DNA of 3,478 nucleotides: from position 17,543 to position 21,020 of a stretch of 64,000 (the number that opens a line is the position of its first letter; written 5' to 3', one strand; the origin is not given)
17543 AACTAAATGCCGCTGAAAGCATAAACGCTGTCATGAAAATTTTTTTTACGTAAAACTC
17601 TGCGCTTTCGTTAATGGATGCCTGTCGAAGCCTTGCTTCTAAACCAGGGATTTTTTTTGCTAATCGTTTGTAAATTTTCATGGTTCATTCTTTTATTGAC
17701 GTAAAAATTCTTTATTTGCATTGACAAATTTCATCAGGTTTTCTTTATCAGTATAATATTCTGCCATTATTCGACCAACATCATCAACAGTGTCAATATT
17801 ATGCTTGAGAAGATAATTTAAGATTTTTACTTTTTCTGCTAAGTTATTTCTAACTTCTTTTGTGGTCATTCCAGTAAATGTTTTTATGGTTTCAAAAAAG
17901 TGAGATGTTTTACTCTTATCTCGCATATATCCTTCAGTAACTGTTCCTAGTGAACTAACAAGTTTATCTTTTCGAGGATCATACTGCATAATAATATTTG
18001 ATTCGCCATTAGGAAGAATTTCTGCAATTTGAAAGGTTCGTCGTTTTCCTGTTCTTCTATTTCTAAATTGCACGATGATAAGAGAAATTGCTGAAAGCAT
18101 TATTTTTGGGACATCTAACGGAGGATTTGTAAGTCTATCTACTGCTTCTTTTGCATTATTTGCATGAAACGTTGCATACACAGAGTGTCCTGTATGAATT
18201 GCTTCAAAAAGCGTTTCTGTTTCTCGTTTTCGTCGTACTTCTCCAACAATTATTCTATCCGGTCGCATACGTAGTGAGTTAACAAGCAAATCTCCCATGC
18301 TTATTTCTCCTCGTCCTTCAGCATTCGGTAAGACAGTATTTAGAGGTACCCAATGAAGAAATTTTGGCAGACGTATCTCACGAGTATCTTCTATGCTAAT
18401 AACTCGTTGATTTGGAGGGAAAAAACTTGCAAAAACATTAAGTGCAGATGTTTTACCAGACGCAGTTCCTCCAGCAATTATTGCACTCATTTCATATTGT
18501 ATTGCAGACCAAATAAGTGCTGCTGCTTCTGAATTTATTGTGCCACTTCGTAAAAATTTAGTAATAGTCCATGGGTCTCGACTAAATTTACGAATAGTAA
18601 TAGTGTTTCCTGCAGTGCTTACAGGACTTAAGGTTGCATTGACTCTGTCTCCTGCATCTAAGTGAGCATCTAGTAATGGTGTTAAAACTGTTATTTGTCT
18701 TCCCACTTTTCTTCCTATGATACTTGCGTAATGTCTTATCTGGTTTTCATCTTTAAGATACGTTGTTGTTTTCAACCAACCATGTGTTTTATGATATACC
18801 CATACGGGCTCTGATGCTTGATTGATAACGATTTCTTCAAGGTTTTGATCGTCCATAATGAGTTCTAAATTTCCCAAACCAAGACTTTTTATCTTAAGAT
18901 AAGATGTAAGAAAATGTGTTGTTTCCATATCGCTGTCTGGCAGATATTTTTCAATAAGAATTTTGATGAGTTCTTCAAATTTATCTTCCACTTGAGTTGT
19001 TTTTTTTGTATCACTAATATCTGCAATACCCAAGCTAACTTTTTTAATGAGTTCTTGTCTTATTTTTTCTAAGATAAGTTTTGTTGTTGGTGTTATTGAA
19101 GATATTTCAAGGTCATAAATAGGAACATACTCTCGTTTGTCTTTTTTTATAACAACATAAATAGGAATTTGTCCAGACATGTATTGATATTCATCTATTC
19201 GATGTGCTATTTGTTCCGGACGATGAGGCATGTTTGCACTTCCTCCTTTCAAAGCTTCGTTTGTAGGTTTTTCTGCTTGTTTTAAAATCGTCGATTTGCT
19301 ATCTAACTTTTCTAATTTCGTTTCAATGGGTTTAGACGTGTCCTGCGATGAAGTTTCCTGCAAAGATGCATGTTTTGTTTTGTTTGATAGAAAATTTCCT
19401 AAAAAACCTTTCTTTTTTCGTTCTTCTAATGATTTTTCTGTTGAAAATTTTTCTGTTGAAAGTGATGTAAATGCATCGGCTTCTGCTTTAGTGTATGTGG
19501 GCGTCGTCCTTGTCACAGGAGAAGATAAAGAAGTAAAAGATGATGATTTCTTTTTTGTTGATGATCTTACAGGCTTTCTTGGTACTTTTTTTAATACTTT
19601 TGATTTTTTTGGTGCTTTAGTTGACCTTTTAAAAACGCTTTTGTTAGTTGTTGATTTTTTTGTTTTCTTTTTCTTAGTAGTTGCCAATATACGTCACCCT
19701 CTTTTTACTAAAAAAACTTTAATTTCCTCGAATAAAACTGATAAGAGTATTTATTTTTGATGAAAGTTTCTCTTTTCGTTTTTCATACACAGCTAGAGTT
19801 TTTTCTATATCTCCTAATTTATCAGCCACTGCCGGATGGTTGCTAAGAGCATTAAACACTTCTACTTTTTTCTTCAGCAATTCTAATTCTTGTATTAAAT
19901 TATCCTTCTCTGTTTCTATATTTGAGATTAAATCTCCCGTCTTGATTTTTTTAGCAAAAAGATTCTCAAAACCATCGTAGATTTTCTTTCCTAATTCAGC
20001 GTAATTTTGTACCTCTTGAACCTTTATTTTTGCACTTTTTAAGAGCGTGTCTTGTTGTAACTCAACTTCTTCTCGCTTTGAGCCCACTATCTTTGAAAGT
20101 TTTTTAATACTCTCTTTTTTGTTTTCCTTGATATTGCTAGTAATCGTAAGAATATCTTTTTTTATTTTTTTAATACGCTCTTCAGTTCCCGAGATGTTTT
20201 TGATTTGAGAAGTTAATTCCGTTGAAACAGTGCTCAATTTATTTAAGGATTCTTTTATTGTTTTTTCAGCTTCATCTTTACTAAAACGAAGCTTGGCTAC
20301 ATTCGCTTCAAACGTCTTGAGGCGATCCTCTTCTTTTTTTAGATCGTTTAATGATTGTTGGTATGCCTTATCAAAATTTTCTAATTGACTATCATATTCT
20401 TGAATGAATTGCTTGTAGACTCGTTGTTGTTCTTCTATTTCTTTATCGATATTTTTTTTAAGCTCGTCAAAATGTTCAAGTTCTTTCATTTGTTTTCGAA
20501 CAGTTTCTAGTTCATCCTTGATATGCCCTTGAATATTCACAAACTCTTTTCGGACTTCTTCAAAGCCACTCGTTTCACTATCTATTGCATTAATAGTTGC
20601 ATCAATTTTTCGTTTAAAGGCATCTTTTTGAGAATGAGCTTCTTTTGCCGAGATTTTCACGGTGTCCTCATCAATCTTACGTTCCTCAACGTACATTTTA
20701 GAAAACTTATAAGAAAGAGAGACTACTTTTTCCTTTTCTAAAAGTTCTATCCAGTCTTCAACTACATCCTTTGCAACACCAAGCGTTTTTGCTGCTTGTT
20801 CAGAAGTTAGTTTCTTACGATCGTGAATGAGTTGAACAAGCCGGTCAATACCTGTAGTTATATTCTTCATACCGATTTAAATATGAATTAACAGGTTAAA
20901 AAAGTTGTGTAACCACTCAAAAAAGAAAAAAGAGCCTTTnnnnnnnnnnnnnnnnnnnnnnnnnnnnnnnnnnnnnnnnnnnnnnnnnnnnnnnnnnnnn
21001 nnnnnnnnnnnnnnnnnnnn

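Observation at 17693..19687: Recurrent lysine-rich, histone-H1-like N-terminal tails on otherwise conserved machines (pilus ATPase, platform protein, MoxR ATPase)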

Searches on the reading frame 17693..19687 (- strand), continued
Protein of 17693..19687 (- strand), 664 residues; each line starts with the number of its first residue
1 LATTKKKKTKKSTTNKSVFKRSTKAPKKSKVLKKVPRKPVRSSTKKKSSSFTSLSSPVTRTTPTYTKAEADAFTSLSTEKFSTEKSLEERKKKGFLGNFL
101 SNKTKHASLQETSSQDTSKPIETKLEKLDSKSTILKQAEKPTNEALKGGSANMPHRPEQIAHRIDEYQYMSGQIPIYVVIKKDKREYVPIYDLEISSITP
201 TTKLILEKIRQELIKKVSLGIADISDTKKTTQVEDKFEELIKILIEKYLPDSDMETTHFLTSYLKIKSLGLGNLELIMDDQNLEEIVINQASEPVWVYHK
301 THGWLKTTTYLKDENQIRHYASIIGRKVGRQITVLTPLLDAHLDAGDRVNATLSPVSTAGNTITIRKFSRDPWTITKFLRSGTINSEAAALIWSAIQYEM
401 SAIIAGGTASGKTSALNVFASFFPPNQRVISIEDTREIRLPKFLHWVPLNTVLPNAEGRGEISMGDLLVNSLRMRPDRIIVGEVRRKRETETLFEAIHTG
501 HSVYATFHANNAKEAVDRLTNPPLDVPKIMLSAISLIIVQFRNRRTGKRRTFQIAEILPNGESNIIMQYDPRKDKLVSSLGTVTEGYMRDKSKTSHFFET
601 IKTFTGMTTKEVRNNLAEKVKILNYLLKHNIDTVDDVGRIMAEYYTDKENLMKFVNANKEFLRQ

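Call 44: predict_structure(alignment_id=A1)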
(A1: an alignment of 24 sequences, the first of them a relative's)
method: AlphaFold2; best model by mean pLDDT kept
length: 664 residues; sequences in the alignment: 24
mean_pLDDT: 64.2   pTM: 0.49
mean pLDDT of the five models: 64.2, 62.4, 59.7, 58.3, 56.4
residues with pLDDT >= 90: 64; 70-90: 268; 50-70: 110; < 50: 222
segments of 3 or more residues with pLDDT < 50: 1-159, 219-226, 329-371, 467-474
pLDDT, mean of each block of 10 residues (from residue 1): 36 36 36 38 38 35 35 34 34 32 32 33 33 32 37 41 87 87 79 79 76 65 51 75 83 84 80 83 70 77 81 72 57 33 28 31 42 80 90 85 68 73 73 58 58 56 51 57 77 77 81 88 82 86 81 88 90 84 57 74 86 92 95 87 90 94 67
secondary structure, 60 per line:
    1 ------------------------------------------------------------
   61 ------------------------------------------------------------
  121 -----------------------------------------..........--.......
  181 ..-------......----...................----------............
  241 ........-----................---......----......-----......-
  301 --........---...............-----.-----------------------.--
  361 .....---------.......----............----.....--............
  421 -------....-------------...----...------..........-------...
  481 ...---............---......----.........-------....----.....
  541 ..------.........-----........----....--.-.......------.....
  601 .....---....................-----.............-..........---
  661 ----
elements in order: E162-171 E174-182 E190-195 H200-218 H229-248 H254-269 H273-278 E283-288 E294-299 E303-310 H314-328 E361-365 H375-381 H386-397 E402-406 H409-420 E428-431 E445-447 E452-454 E461-463 H464-470 E478-483 H487-498 E502-507 H512-520 H528-531 E536-542 E549-557 E563-570 E575-578 H583-589 H596-605 H609-628 H634-646 H648-657

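Call 53: search_protein_families(library=ncbifam, proteins=[window:17693-19687:-], max_evalue=0.01)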
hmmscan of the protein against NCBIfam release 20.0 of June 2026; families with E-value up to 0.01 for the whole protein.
window:17693-19687:- (664 aa): 19 families
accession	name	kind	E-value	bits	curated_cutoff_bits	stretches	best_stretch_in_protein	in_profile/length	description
NF058587.1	archaellum_moto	equivalog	2e-73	247.9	550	1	205-646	68-519/527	archaellum flagellar ATPase motor FlaI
TIGR03819.1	heli_sec_ATPase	hypoth_equivalog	1e-55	189.3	373.15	1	261-520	42-298/340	TadA family conjugal transfer-associated ATPase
TIGR02788.1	VirB11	equivalog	7.7e-43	146.7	249.95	2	391-520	136-263/308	P-type DNA transfer ATPase VirB11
NF053672.1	bindosome_BasE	exception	2.3e-40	138.8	1000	1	164-647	41-510/512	bindosome assembly system ATPase subunit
TIGR02782.1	TrbB_P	equivalog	2.3e-34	119.1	304.55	1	274-555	14-291/303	P-type conjugative transfer ATPase TrbB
NF010475.0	PRK13900.1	equivalog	6.4e-32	110.9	389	2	389-550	150-318/333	type IV secretion system ATPase VirB11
NF010469.0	PRK13894.1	subfamily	3e-29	102.4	508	1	274-520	27-265/320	conjugal transfer ATPase TrbB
NF010407.0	PRK13833.1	subfamily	1e-24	87.6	499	1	277-521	25-261/323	conjugal transfer protein TrbB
NF010425.0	PRK13851.1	equivalog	3.4e-20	72.2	461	1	389-519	152-280/344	type IV secretion system protein VirB11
NF041000.1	ATPase_ComGA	equivalog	1.1e-19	70.5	300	1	386-525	114-248/267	competence type IV pilus ATPase ComGA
TIGR02538.1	type_IV_pilB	equivalog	8.3e-14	51.1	675.65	1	403-546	320-455/564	type IV-A pilus assembly ATPase PilB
NF007755.0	PRK10436.1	equivalog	8.9e-14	51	617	1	402-545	222-357/465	type II secretion system protein GspE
TIGR01420.1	pilT_fam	subfamily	2.9e-12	46.5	319.1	1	403-521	126-241/343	PilT/PilU family type 4a pilus ATPase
NF053534.1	T4PilAsmATPsTfpB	equivalog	2.1e-10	39.7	850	1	346-543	283-471/584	type IV pilus assembly ATPase TfpB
TIGR02533.1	type_II_gspE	equivalog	3.5e-10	39.1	630.25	1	403-544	247-380/486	type II secretion system ATPase GspE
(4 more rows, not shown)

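Call 55: find_encoding_contigs(protein=P0002, flank=3000, max_places=2)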
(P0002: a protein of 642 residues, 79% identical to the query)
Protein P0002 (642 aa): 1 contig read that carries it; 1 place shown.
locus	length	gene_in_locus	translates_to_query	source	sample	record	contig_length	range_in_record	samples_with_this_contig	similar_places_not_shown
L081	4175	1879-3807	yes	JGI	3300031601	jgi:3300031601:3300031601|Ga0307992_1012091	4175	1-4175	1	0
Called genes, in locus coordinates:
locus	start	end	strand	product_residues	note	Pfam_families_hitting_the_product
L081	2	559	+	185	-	?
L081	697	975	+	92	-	-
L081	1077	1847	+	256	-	-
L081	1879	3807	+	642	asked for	PF00437:T2SSE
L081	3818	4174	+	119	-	?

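Call 63: list_cluster_members(proteins=[P0001, P0121])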
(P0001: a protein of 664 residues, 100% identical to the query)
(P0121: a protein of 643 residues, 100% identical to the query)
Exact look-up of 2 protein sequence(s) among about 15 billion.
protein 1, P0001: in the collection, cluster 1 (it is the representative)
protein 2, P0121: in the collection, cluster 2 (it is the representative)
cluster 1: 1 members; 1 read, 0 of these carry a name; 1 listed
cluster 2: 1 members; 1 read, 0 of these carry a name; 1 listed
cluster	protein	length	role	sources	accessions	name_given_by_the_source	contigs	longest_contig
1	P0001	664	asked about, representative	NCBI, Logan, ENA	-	-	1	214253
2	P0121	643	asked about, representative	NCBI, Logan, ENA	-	-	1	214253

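Call 68: find_encoding_contigs(protein=P0092, flank=10000, max_places=1)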
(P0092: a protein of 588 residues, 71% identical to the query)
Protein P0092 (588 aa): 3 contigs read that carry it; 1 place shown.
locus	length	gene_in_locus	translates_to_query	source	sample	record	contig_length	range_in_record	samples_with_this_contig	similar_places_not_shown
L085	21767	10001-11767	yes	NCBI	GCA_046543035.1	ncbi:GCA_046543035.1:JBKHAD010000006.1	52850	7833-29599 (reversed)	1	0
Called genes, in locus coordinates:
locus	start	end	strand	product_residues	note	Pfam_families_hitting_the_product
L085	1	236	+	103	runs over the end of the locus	PF00935:Ribosomal_L44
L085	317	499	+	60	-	PF01667:Ribosomal_S27e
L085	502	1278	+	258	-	PF00575:S1, PF07541:EIF_2_alpha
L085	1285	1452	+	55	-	PF04135:Nop10p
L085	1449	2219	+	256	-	PF09754:PAC2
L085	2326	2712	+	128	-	-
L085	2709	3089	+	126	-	-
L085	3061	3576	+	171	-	-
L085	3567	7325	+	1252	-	-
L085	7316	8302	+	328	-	-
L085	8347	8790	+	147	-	PF02643:DUF192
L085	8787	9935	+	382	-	-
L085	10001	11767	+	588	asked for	PF00437:T2SSE, PF23989:PilB3_C (weak)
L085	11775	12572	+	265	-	PF00482:T2SSF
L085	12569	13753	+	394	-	PF00482:T2SSF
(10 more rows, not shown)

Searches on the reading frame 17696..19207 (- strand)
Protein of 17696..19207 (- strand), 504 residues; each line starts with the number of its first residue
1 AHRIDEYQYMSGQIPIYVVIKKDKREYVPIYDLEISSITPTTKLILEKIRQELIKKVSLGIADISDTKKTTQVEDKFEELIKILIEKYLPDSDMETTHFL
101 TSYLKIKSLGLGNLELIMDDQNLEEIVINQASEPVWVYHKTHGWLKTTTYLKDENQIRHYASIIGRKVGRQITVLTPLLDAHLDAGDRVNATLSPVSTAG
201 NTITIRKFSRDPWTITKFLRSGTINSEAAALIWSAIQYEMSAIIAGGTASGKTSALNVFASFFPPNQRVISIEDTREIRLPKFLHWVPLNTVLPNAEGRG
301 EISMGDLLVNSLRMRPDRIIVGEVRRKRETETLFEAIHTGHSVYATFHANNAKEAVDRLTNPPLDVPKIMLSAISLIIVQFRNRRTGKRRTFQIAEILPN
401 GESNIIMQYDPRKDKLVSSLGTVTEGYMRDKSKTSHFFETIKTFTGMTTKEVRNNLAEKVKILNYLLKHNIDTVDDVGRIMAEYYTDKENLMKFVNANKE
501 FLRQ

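Call 58: search_protein_representatives(protein=window:17696-19207:-)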
Query: 504 residues. Proteins with E-value up to 0.001 (for the whole library): 24218; up to 1e-10: 9333; up to 1e-30: 2363. The best 150 are listed.
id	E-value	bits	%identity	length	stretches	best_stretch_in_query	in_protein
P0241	8.1e-202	687.5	65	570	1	4-500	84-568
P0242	3.2e-198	675.6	62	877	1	2-501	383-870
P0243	5.7e-190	648.4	62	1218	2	4-275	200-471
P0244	5.3e-186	635.3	60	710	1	3-501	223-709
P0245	6.2e-185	631.8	57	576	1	5-500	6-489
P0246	2.6e-172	590.2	39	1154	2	31-493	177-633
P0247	2.2e-171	587.1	55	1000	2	5-253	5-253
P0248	1.3e-163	561.5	55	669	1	4-495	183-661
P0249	6.8e-163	559.1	55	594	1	4-488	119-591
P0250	5.1e-161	553.0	52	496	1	4-499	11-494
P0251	4.1e-150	517.0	49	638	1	4-496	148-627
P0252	5.9e-149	513.2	52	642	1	4-491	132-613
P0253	2.1e-146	504.8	50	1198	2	243-494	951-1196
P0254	2.3e-145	501.4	66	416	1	151-502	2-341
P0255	2.8e-145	501.1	52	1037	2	5-303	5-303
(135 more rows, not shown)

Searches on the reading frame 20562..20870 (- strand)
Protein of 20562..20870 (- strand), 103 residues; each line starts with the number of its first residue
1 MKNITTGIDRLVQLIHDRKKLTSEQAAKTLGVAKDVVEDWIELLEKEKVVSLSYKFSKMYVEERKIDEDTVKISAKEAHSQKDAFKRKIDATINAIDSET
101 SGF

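Call 77: search_protein_families(library=pfam, proteins=[window:20562-20870:-], max_evalue=0.5)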
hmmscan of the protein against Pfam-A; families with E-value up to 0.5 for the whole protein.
seq(103 aa): 5 families
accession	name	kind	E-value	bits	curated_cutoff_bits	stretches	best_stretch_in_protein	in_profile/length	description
PF13551.12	HTH_29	-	0.0012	19.3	28.1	1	14-49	6-41/64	Winged helix-turn helix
PF17762.8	HTH_ParB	-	0.042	14.4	22.6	1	15-93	15-88/102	ParB HTH domain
PF08028.16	Acyl-CoA_dh_2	-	0.072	13.8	22.7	1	25-91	3-60/134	Acyl-CoA dehydrogenase, C-terminal domain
PF12728.13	HTH_17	-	0.098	13.4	27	1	21-42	2-23/51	Helix-turn-helix domain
PF00216.26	Bac_DNA_binding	-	0.22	12.3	22.4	1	10-65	5-56/90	Bacterial DNA-binding protein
